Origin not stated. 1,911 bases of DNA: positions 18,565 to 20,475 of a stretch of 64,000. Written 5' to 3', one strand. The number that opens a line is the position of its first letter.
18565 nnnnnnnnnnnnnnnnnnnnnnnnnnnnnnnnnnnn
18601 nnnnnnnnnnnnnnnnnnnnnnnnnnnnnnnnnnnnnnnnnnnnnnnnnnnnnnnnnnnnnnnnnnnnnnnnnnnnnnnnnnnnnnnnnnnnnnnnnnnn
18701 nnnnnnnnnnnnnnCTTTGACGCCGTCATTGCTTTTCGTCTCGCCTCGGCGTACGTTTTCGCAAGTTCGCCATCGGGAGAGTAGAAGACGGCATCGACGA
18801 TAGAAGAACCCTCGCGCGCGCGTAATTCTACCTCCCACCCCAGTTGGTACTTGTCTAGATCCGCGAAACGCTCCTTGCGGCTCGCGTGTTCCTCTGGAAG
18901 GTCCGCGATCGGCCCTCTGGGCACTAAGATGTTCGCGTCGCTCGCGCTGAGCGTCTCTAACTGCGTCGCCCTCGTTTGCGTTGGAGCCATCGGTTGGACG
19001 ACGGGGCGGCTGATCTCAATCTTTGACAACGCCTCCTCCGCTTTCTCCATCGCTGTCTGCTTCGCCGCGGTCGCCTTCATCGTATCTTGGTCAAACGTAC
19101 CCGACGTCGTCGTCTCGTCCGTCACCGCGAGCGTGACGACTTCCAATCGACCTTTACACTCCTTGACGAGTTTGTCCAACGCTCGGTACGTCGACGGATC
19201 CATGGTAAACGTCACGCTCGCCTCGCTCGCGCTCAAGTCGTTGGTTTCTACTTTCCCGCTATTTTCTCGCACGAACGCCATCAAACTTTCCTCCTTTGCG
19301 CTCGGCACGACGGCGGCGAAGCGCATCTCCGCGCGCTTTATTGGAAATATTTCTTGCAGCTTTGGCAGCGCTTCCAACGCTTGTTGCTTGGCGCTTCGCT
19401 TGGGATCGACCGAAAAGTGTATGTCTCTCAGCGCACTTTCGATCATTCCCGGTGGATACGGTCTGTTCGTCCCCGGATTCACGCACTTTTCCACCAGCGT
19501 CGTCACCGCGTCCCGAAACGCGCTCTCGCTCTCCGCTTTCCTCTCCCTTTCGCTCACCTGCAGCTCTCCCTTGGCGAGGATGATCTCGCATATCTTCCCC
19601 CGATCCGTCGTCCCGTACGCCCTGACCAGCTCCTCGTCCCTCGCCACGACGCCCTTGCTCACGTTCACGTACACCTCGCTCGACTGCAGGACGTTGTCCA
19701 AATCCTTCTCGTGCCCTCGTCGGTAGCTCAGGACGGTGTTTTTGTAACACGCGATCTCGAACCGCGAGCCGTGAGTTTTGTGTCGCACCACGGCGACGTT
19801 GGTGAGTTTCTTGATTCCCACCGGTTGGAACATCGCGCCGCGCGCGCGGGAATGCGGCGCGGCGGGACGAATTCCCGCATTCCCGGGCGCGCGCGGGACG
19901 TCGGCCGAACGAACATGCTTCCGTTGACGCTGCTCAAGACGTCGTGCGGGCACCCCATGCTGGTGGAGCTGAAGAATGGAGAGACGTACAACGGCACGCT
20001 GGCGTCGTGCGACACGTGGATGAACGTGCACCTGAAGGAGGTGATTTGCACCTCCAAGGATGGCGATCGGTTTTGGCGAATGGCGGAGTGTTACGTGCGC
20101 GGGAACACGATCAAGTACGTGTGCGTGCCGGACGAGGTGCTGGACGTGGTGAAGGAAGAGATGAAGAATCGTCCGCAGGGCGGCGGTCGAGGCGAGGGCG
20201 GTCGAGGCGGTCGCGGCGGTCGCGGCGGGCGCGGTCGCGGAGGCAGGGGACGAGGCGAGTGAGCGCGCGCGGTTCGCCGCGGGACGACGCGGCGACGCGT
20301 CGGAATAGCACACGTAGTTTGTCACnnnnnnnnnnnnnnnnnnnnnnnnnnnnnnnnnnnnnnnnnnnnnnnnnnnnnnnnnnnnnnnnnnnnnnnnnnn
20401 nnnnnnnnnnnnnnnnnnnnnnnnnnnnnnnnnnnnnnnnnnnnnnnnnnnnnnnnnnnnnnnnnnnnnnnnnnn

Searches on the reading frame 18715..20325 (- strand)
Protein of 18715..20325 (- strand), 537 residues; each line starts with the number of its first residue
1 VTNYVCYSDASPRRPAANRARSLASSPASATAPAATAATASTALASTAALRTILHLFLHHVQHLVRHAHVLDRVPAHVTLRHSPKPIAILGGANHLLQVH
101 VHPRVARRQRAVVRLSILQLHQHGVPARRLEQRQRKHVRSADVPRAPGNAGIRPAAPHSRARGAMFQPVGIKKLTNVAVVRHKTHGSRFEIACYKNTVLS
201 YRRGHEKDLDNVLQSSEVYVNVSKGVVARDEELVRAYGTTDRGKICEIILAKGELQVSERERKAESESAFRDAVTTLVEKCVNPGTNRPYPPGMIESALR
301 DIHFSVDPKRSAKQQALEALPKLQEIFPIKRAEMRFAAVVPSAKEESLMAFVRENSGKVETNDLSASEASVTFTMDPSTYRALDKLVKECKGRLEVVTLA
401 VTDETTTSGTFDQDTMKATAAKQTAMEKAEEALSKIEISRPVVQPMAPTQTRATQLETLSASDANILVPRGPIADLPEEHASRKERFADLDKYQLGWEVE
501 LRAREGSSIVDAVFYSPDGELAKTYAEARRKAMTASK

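Call 52: search_protein_families(library=pfam, proteins=[window:18715-20325:-], max_evalue=0.001)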
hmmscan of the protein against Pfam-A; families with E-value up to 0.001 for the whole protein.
window:18715-20325:- (537 aa): 3 families
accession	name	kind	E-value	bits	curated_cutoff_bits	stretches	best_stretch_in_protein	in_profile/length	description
PF01172.24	SBDS_N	-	1.5e-27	95.8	24.6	1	176-263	1-88/88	Shwachman-Bodian-Diamond syndrome (SBDS) N-terminal domain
PF09377.16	SBDS_domain_II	-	6.2e-27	93.7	27.2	1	271-332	1-62/62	SBDS protein, domain II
PF20268.4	SBDS_C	-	1.3e-05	25.4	27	1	334-397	1-69/71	SBDS protein, C-terminal domain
